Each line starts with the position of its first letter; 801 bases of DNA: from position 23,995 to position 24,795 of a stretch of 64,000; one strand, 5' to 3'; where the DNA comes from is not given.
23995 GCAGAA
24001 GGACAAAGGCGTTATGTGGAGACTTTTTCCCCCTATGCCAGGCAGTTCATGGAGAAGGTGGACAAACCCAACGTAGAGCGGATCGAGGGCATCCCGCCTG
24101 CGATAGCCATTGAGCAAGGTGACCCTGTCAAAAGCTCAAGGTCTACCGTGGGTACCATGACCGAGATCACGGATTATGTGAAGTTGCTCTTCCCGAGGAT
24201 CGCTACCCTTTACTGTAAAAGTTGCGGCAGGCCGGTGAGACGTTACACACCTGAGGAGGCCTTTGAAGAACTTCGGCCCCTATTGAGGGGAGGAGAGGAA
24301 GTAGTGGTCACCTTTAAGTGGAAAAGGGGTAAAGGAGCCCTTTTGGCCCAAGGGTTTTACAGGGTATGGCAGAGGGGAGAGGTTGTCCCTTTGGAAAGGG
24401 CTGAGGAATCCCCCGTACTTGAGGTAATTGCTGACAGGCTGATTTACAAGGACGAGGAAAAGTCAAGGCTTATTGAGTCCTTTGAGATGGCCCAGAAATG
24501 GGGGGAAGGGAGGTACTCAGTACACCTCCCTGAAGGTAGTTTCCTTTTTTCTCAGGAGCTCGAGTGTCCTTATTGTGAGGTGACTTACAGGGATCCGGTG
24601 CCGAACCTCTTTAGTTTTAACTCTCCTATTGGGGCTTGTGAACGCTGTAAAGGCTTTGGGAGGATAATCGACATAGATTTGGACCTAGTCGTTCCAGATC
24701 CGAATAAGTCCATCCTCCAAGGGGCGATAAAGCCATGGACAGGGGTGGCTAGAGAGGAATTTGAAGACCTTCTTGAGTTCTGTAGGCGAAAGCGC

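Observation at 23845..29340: Single-chain double UvrA: two complete UvrA units (four ABC ATPase modules) fused head-to-tail in one 1831-aa ORF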

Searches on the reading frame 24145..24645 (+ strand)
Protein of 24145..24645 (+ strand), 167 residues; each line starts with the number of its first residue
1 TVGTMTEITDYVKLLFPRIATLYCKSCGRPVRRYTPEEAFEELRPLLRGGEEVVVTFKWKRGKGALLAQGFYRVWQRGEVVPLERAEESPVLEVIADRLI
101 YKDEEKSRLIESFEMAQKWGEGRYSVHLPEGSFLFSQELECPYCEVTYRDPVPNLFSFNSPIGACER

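Call 25: search_solved_structures(query=window:24145-24645:+, max_evalue=10, show_alignments=2)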
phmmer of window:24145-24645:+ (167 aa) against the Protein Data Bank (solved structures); distinct sequences matched with E-value up to 10: 17.
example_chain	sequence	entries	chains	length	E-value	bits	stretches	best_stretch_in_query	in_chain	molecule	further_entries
3pih_A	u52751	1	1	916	3.5e-24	88.9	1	1-166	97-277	UvrABC system protein A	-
2r6f_A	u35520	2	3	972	1.8e-20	76.8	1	1-165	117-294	Excinuclease ABC subunit A | Excinuclease ABC, A subunit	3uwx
9gxk_A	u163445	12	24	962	3.3e-19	72.7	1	1-166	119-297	UvrABC system protein A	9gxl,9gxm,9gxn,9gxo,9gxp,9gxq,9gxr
9gxu_A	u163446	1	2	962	3.3e-19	72.7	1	1-166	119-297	UvrABC system protein A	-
9gxw_A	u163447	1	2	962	3.4e-19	72.6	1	1-166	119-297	UvrABC system protein A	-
9ga5_A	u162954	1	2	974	9.8e-19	71.1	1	1-166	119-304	UvrABC system protein A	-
3zqj_A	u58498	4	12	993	1e-18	71.1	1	1-166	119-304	UVRABC SYSTEM PROTEIN A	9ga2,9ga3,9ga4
3fpn_A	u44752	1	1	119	0.0036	20.5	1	81-136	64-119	Geobacillus stearothermophilus UvrA interaction domain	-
4v4o_O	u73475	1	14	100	0.057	16.6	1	41-89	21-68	cpn10(GroES)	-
1wnr_A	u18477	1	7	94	0.07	16.3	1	43-89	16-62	10 kDa chaperonin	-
4dfc_B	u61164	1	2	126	0.084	16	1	66-122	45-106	UvrABC system protein A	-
7ok5_B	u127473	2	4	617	0.39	13.8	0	54-109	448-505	Neurofascin 155 | Neurofascin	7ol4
8wql_BB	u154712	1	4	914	0.42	13.7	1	4-83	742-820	LCM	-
3ux8_A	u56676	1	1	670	0.51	13.5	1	1-23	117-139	Excinuclease ABC, A subunit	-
4rf6_A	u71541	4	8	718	0.65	13.1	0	78-135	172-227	Arginine kinase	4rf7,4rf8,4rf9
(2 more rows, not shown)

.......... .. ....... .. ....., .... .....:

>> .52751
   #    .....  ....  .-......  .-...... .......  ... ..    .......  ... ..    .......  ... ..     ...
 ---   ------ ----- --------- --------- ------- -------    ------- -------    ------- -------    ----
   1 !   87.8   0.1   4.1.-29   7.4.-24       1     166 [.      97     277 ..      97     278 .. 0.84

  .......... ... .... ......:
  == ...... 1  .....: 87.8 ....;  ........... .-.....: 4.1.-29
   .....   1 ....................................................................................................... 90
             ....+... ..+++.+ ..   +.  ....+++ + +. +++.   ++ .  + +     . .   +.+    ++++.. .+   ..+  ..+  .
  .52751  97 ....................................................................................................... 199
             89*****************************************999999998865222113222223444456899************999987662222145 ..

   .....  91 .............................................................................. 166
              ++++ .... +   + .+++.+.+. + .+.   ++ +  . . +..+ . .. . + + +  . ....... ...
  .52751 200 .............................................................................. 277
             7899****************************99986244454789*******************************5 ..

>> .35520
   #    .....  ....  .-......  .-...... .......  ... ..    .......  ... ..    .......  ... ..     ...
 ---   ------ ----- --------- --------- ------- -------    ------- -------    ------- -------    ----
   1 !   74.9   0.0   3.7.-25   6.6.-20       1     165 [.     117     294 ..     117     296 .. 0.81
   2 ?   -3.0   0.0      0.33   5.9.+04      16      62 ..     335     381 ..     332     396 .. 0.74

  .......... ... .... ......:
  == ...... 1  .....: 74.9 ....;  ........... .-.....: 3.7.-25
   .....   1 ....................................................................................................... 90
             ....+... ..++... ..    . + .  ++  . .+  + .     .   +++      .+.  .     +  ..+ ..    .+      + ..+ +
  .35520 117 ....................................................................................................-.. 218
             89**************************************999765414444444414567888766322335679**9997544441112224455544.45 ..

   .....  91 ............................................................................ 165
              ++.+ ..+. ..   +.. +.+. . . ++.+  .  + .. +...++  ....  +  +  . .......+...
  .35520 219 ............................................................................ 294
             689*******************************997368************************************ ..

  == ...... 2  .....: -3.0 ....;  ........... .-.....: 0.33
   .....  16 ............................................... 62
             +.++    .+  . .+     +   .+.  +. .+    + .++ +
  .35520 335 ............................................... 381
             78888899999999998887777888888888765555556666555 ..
